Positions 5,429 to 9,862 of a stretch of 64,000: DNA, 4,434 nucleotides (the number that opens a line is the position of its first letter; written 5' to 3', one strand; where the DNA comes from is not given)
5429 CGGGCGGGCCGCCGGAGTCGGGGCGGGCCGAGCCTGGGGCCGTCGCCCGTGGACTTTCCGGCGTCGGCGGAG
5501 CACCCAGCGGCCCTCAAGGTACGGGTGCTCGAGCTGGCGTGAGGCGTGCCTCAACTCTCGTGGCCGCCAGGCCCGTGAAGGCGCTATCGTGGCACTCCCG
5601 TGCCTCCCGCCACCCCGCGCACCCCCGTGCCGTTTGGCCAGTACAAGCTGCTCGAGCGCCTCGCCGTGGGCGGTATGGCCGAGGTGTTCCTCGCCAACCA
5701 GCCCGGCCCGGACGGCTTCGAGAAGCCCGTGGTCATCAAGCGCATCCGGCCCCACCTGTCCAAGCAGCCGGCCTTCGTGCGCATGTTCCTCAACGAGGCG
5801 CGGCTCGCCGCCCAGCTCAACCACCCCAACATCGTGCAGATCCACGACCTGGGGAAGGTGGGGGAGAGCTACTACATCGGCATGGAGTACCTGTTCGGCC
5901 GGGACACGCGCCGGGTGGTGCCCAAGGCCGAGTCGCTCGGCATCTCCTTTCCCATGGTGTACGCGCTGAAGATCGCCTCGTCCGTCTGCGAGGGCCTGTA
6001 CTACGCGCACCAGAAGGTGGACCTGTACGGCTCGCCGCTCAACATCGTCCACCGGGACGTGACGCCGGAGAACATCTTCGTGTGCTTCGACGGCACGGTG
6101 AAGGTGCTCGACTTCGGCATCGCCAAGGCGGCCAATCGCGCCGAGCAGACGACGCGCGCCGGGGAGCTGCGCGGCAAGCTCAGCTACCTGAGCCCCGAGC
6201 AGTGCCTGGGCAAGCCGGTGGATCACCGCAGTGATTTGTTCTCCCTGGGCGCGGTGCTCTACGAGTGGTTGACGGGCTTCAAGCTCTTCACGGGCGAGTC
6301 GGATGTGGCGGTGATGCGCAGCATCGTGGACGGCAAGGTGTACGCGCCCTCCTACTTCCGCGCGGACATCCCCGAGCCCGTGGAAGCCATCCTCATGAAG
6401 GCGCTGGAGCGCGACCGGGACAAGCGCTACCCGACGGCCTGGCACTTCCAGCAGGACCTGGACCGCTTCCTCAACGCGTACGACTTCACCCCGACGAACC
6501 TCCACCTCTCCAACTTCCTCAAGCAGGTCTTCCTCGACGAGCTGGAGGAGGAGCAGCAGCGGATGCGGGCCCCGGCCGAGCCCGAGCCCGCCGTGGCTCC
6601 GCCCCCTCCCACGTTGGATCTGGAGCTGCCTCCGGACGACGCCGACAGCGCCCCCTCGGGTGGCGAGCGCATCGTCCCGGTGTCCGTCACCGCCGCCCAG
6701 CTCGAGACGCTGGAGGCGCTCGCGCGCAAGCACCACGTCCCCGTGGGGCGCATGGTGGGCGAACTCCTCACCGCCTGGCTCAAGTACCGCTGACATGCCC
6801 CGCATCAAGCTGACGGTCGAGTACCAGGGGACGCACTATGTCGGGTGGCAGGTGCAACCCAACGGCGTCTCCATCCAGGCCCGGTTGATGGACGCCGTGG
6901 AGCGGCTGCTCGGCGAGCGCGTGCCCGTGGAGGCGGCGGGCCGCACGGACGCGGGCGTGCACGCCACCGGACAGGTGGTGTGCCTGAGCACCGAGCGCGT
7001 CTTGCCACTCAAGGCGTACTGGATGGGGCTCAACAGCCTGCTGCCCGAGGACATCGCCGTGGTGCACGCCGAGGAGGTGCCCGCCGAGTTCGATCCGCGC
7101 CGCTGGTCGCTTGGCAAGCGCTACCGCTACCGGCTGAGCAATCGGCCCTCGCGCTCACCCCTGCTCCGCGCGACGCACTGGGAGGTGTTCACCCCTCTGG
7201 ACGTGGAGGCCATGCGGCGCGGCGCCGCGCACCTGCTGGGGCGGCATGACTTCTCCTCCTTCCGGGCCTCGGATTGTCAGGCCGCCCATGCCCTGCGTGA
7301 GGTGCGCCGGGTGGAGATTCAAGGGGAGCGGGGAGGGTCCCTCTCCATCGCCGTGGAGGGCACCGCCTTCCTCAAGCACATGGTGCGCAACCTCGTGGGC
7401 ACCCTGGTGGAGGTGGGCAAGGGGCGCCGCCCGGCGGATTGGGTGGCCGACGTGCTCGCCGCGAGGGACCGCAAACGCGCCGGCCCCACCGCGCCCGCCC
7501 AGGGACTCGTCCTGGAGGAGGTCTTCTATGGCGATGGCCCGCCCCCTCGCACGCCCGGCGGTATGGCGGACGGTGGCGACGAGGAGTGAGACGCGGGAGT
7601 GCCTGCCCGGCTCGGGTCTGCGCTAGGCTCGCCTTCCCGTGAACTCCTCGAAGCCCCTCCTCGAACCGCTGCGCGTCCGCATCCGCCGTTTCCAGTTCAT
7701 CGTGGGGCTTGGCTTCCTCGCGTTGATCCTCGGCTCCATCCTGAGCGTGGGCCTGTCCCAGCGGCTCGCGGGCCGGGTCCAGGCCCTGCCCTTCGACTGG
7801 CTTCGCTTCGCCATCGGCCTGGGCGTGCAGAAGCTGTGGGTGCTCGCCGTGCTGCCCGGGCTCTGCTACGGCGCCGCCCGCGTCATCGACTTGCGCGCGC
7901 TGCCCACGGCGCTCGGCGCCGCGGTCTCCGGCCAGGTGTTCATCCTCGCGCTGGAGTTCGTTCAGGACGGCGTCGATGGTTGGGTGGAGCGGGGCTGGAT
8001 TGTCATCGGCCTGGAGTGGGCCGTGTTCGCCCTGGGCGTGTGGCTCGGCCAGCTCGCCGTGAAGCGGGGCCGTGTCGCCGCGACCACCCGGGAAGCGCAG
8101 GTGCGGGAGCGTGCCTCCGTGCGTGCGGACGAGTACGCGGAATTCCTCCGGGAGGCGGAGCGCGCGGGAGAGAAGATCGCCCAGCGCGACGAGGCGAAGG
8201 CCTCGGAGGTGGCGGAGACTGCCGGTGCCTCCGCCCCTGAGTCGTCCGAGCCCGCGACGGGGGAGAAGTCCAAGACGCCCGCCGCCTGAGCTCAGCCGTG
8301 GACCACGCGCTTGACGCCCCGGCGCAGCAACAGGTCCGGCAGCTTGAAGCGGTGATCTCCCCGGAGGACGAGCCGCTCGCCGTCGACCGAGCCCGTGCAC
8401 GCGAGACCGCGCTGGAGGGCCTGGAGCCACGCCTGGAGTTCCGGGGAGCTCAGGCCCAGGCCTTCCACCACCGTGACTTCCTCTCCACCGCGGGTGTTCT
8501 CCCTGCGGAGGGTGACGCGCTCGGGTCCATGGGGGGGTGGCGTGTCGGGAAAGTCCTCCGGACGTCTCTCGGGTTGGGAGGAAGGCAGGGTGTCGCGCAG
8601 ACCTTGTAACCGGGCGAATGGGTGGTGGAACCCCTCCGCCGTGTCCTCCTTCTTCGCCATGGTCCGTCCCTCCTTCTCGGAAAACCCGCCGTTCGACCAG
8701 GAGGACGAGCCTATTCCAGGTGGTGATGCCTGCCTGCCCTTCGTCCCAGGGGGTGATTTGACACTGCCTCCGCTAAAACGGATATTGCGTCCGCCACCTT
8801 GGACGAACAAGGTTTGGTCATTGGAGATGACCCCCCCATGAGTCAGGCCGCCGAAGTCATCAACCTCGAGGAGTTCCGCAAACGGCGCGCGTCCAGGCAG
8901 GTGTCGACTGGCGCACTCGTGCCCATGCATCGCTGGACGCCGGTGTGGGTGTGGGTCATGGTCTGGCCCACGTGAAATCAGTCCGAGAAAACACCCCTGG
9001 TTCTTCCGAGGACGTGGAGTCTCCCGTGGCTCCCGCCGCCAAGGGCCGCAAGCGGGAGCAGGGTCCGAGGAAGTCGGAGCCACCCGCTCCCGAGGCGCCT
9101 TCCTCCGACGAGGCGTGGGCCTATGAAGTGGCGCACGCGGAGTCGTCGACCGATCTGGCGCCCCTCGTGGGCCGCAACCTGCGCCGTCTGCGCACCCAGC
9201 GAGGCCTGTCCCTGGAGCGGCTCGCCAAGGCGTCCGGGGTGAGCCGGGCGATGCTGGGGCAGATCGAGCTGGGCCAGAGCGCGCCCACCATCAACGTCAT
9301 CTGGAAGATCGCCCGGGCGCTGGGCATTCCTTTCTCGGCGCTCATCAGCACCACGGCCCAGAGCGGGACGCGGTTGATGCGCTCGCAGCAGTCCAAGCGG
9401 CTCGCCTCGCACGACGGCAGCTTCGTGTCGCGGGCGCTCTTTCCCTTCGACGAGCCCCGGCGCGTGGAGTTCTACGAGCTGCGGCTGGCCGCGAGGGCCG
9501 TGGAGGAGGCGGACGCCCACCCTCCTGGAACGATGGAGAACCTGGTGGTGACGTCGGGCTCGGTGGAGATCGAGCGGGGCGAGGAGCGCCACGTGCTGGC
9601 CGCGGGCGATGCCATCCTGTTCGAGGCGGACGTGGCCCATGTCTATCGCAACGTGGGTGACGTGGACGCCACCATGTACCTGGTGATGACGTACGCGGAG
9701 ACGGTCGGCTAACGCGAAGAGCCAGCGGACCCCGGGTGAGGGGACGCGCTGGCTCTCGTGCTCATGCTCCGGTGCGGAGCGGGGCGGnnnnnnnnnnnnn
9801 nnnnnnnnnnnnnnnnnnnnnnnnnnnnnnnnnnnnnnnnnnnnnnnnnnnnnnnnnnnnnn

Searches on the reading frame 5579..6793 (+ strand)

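Call 34: search_protein_families(library=pfam, proteins=[window:5579-6793:+], max_evalue=0.0001)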
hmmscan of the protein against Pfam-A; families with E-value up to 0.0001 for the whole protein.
window:5579-6793:+ (404 aa): 2 families
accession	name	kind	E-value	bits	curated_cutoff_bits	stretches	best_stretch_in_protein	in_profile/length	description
PF00069.31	Pkinase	-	1.5e-33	116.7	31.7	1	23-285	2-253/263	Protein kinase domain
PF07714.23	PK_Tyr_Ser-Thr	-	1.3e-26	93.9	23.1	1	24-283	3-248/258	Protein tyrosine and serine/threonine kinase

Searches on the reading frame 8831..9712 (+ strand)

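Call 34: search_protein_families(library=pfam, proteins=[window:8831-9712:+], max_evalue=0.0001)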
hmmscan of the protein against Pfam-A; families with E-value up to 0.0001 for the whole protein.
window:8831-9712:+ (293 aa): 5 families
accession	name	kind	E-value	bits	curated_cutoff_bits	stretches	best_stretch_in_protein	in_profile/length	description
PF01381.28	HTH_3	-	1.2e-16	60.9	23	1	117-169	1-53/55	Helix-turn-helix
PF07883.17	Cupin_2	-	8.9e-12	45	27.2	1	219-285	5-69/70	Cupin domain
PF13560.12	HTH_31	-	2.8e-11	44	27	1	114-167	3-57/64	Helix-turn-helix domain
PF12844.13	HTH_19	-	1.6e-08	34.8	30.2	1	114-173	1-60/64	Helix-turn-helix domain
PF13443.12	HTH_26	-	2.1e-05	25.1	22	1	116-174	1-60/63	Cro/C1-type HTH DNA-binding domain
